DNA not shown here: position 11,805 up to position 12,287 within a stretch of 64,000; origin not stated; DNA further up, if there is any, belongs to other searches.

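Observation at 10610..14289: Complete multistep phosphorelay candidate: hybrid kinase with two receiver domains, mini-HPt (copy 2) and sigma-54 regulator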

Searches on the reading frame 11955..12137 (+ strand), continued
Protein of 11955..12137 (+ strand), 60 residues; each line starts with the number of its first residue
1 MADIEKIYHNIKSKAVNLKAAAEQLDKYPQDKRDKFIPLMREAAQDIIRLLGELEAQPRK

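Call 46: search_solved_structures(query=A2, max_evalue=10, show_alignments=5)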
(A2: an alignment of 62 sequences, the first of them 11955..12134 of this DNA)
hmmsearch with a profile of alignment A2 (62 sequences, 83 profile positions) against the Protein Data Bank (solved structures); distinct sequences matched with E-value up to 10: 12.
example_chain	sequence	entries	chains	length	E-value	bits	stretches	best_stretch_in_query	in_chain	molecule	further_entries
5iww_D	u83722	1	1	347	0.034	17.3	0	21-43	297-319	PLS9-PPR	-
9cc6_A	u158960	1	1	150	0.22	14.7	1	39-76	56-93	G3bp1 Binder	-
4fmt_A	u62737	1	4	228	0.3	14.2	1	17-66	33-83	ChpT protein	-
4fpp_A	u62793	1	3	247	0.33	14.1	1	17-66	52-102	phosphotransferase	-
3gpv_A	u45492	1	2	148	0.37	14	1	48-78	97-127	Transcriptional regulator, MerR family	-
9jfj_A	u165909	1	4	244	0.51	13.5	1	17-67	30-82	Sensor histidine kinase ZraS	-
8upb_A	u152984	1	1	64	0.66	13.1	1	38-68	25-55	De novo designed IL-6 mimetic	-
7usn_A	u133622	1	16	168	1.1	12.5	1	28-55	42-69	Ferritin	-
5j10_A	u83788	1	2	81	1.4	12.1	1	31-79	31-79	peptide design 2L4HC2_24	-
9e6q_AX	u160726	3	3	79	2.4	11.4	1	35-58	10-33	Large ribosomal subunit protein uL29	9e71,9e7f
8umx_B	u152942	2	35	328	7.4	9.8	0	36-61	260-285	Flagellar motor switch protein FliG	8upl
8umd_B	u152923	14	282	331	7.7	9.7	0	36-61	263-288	Flagellar motor switch protein FliG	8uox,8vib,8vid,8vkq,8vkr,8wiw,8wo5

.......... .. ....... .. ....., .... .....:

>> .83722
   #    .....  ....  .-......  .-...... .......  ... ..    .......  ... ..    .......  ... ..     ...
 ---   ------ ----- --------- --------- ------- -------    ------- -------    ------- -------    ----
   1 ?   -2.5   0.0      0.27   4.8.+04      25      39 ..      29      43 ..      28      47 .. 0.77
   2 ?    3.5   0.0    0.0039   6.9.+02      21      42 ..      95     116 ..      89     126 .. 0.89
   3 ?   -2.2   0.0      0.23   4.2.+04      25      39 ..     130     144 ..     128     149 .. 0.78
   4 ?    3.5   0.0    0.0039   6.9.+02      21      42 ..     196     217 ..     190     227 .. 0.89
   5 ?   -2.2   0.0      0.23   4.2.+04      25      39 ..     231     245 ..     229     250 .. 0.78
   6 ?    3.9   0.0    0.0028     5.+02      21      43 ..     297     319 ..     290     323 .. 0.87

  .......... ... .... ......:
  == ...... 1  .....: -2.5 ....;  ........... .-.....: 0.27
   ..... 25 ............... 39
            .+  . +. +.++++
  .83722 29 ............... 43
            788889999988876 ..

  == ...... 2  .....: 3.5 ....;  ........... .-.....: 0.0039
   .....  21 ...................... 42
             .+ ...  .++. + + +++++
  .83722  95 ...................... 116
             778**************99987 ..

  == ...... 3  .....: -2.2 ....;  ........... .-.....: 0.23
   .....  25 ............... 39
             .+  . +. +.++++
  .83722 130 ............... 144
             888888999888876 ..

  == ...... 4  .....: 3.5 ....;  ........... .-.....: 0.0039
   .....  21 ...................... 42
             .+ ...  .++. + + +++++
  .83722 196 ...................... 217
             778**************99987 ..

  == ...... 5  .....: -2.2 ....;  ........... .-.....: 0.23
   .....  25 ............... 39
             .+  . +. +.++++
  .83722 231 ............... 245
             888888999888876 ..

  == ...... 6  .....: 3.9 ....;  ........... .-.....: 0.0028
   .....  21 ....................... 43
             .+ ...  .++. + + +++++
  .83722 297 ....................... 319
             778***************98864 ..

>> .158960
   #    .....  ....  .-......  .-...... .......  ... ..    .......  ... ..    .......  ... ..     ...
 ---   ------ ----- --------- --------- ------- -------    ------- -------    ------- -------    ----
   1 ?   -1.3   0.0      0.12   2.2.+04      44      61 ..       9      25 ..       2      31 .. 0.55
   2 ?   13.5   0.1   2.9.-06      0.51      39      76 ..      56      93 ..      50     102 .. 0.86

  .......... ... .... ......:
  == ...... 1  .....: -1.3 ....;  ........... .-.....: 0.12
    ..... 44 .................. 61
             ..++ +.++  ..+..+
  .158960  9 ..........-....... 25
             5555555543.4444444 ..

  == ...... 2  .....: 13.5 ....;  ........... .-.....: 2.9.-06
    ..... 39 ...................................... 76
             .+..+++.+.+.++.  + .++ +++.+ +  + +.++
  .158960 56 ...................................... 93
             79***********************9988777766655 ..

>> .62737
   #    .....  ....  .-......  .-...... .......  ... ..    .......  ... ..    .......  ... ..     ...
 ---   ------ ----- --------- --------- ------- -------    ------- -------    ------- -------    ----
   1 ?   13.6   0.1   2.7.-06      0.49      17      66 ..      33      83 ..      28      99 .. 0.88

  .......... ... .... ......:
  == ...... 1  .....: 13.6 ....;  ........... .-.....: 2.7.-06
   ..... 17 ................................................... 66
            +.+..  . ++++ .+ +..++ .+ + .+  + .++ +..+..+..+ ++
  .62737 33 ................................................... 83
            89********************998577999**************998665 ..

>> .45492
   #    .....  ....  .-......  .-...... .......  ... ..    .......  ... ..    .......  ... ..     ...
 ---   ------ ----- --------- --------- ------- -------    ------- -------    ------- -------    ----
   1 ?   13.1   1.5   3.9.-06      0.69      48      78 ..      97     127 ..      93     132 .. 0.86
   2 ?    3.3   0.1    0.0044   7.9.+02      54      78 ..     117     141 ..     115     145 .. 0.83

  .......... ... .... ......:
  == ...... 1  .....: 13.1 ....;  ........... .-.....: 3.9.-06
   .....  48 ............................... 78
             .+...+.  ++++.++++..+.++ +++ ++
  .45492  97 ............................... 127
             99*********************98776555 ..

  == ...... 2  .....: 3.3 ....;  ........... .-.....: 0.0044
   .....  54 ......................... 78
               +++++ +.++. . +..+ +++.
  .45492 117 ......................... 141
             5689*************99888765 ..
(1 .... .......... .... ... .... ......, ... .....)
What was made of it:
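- ChpT (4fmt, 4fpp) and ZraS DHp domains are among the top six PDB sequence hits, aligned across the His-bearing helix and the start of helix 2 (call 46).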

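Call 57: find_homologous_proteins(query=A2, max_evalue=0.001)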
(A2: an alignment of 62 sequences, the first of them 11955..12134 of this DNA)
Query A2 (62 sequences) (60 aa, profile of the alignment): 324 proteins with E <= 0.001 among 8000 candidates; the best 120 are listed.
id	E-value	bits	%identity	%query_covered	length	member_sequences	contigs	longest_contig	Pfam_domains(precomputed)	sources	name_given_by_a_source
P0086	6.1e-24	101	28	77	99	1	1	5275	-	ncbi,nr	ncbi:MAG: HAMP domain-containing histidine kinase [Elusimicrobia bacterium]|nr:HAMP domain-containin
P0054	7.7e-24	101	33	87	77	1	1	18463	-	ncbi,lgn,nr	ncbi:MAG: HAMP domain-containing histidine kinase [Elusimicrobia bacterium]|nr:HAMP domain-containin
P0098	7.0e-22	95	28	95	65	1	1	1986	-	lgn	-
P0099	1.2e-21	94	28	90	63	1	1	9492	-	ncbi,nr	ncbi:MAG: HAMP domain-containing histidine kinase [Elusimicrobia bacterium]|nr:HAMP domain-containin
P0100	8.5e-21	91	-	-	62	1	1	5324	-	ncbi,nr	ncbi:MAG: hypothetical protein HY747_10420 [Elusimicrobia bacterium]|nr:hypothetical protein [Elusim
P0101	8.7e-21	91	32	73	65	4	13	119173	-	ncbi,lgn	-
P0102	1.0e-20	91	29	92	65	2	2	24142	-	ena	-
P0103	1.1e-20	91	32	73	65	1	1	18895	-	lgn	-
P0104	1.1e-20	91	30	77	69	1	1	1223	-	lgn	-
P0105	1.4e-20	91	-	-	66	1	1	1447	-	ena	-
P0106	1.6e-20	90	36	78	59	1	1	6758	-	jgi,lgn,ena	-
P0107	1.9e-20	90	33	85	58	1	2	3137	-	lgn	-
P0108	2.0e-20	90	-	-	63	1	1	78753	-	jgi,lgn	jgi:hypothetical protein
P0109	5.2e-20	89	38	87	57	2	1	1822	-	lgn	-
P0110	7.9e-20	88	-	-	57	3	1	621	-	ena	-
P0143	1.0e-18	85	33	93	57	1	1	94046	-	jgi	-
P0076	6.3e-18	82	27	87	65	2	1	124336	-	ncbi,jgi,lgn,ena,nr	ncbi:MAG TPA: hypothetical protein VN915_02525 [Elusimicrobiota bacterium]|nr:hypothetical protein [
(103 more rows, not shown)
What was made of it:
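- PGAP names three members 'histidine kinase' (call 57).
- Tried and rejected: The names in call 57 agree with it.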

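Call 58: find_encoding_contigs(protein=P0076, flank=7000, max_places=1)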
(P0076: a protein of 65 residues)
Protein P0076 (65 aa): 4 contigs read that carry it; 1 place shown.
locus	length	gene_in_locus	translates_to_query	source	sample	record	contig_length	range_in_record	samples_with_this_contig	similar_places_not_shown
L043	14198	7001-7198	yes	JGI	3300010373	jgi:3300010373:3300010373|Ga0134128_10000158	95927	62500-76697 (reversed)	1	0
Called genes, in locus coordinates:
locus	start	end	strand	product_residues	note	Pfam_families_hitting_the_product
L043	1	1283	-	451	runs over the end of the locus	PF00155:Aminotran_1_2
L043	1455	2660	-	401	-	PF05977:MFS_3, PF07690:MFS_1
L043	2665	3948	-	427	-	PF00501:AMP-binding (weak)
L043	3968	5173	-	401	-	PF13535:ATP-grasp_4 (faint)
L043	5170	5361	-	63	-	-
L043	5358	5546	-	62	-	-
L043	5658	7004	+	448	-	PF00072:Response_reg, PF00158:Sigma54_activat, PF13191:AAA_16 (weak), PF14532:Sigma54_activ_2, PF00004:AAA (weak), PF07728:AAA_5 (weak), PF25601:AAA_lid_14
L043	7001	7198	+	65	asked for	-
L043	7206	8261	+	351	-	PF04552:Sigma54_DBD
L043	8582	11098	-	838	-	PF02518:HATPase_c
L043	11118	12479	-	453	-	PF07690:MFS_1, PF00854:PTR2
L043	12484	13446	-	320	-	PF08240:ADH_N, PF00107:ADH_zinc_N, PF13602:ADH_zinc_N_2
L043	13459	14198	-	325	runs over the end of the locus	PF08545:ACP_syn_III, PF08541:ACP_syn_III_C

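Call 59: find_encoding_contigs(protein=P0101, flank=7000, max_places=1)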
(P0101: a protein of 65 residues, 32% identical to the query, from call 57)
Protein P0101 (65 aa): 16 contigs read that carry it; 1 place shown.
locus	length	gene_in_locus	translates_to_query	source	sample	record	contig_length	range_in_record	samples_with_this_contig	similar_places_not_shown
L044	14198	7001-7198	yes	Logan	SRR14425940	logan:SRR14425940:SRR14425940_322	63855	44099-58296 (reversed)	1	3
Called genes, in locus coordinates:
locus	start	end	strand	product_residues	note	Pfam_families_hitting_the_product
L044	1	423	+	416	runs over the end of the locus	-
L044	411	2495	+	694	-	PF02518:HATPase_c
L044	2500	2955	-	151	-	PF04657:DMT_YdcZ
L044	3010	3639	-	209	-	PF00702:Hydrolase (weak), PF08282:Hydrolase_3 (faint), PF12710:HAD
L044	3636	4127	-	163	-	PF00293:NUDIX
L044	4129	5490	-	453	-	PF07992:Pyr_redox_2 (faint)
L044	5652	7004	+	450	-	PF00072:Response_reg, PF00158:Sigma54_activat, PF00493:MCM (faint), PF13191:AAA_16 (weak), PF14532:Sigma54_activ_2, PF00004:AAA, PF07728:AAA_5, PF25601:AAA_lid_14, +1 more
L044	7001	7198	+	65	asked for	-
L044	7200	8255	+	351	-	PF04552:Sigma54_DBD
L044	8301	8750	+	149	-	PF00072:Response_reg, PF20274:cREC_REC (weak)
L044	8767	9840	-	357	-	-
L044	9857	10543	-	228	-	-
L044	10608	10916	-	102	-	-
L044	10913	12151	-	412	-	PF14072:DndB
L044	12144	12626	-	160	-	-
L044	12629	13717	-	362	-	PF00266:Aminotran_5, PF01212:Beta_elim_lyase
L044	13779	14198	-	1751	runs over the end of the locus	PF01580:FtsK_SpoIIIE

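Call 60: find_encoding_contigs(protein=P0143, flank=7000, max_places=1)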
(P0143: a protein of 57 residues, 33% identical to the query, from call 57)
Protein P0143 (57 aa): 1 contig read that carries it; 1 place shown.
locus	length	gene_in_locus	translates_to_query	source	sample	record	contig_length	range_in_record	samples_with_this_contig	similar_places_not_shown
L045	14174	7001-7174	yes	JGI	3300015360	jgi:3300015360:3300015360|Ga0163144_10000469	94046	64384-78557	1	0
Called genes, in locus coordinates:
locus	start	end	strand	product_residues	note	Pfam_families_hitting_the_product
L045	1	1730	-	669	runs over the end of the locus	PF00082:Peptidase_S8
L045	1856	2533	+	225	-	PF01027:Bax1-I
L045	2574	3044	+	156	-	-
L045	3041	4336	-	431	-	PF00202:Aminotran_3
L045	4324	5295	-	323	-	PF00490:ALAD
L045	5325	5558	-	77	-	-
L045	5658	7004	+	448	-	PF00072:Response_reg, PF07724:AAA_2 (faint), PF00158:Sigma54_activat, PF13191:AAA_16 (weak), PF14532:Sigma54_activ_2, PF00004:AAA, PF07728:AAA_5, PF25601:AAA_lid_14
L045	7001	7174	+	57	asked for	-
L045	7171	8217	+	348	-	PF04552:Sigma54_DBD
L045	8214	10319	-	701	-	PF02518:HATPase_c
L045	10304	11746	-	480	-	PF00496:SBP_bac_5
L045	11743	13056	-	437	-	PF01979:Amidohydro_1, PF07969:Amidohydro_3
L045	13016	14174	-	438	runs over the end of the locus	-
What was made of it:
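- In distant loci the gene sits between the EBP and the Sigma54_DBD gene in one operon (calls 58-60), which would fit a bridging role.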

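Call 63: search_protein_families(library=ncbifam, alignment_id=A2, max_evalue=1)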
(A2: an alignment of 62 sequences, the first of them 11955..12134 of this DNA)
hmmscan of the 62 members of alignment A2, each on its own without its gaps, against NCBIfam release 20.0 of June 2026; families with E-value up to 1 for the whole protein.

A. member 1, window:11955-12134:+ (60 aa): 1 family
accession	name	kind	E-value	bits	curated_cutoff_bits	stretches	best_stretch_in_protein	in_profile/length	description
NF011927.0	PRK15398.1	subfamily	0.21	10.2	403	1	7-56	34-83/465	aldehyde dehydrogenase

B. families by the number of members that match (of 62 scanned): 30 families (the first 25 are shown)
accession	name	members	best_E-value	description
NF008312.0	PRK11100.1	19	2e-06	two-component system sensor histidine kinase CreC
NF046025.1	HisPtaseChptCaul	13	0.0016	histidine phosphotransferase ChpT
NF008293.1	PRK11073.1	8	1.8e-05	nitrogen regulation protein NR(II)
NF046018.1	HisPtaseChptBrucRhz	5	0.00092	histidine phosphotransferase ChpT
NF007688.0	PRK10364.1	2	0.021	two-component system sensor histidine kinase ZraS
NF033091.0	HK_VanS_ACDEFG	2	0.026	vancomycin resistance histidine kinase VanS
NF002989.0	PRK03732.1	2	0.12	hypothetical protein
NF047368.1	collar_FlbB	1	0.0072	periplasmic-type flagellar collar protein FlbB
NF058527.1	HistKinChvGCaul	1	0.0075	two-component sensor histidine kinase ChvG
NF007808.0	PRK10515.1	1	0.0075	hypothetical protein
NF003403.0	PRK04694.1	1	0.018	Maf-like protein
NF040480.1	CGLAU_01105_fam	1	0.019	CGLAU_01105 family protein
NF051859.1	AlbFlvMonOxTrpSyn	1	0.022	bifunctional albaflavenone monooxygenase/terpene synthase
NF008543.0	PRK11466.1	1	0.03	TMAO reductase system sensor histidine kinase/response regulator TorS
TIGR02966.1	phoR_proteo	1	0.042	phosphate regulon sensor histidine kinase PhoR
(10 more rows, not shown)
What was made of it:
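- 11955..12137 (+): Small protein 2 (60 aa): a stand-alone DHp-like helical hairpin, with helices at residues 2-25 and 30-56. The invariant His9 is at 11979..11981, in the motif H-N-I-K-S-K. NCBIfam hits to histidine kinase and ChpT models (call 63).
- On DHp-type dimeric histidine phosphotransferase (Spo0B/ChpT class): Histidine kinase and ChpT models are hit by many members (call 63).
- Closest known: ChpT. Same: ChpT models are hit by 18 family-member matches (call 63), and ChpT structures are among the top PDB sequence hits, aligned across the His-bearing helix and the start of helix 2 (call 46).
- Of 62 family members scanned singly, 19 hit CreC (best 2e-6), 8 hit NtrB (1.8e-5) and 18 hits go to the two ChpT models (best 9e-4) (call 63).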

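Call 73: search_protein_families(library=pfam, proteins=[L044:8301-8750:+, L005:5768-6595:+], max_evalue=0.001)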
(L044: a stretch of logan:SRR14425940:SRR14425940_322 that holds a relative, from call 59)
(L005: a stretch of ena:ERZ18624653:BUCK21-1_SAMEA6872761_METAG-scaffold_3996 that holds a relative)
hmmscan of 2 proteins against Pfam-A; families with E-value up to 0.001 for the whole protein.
L044:8301-8750:+ (149 aa): 2 families
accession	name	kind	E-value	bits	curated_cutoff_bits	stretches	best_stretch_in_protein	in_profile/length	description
PF00072.30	Response_reg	-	2.6e-26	92.4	30.2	1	30-143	1-110/111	Response regulator receiver domain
PF20274.4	cREC_REC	-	8.9e-06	26.7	27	1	53-118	12-80/88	Cyclic-phosphate processing Receiver domain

L005:5768-6595:+ (275 aa): 0 families
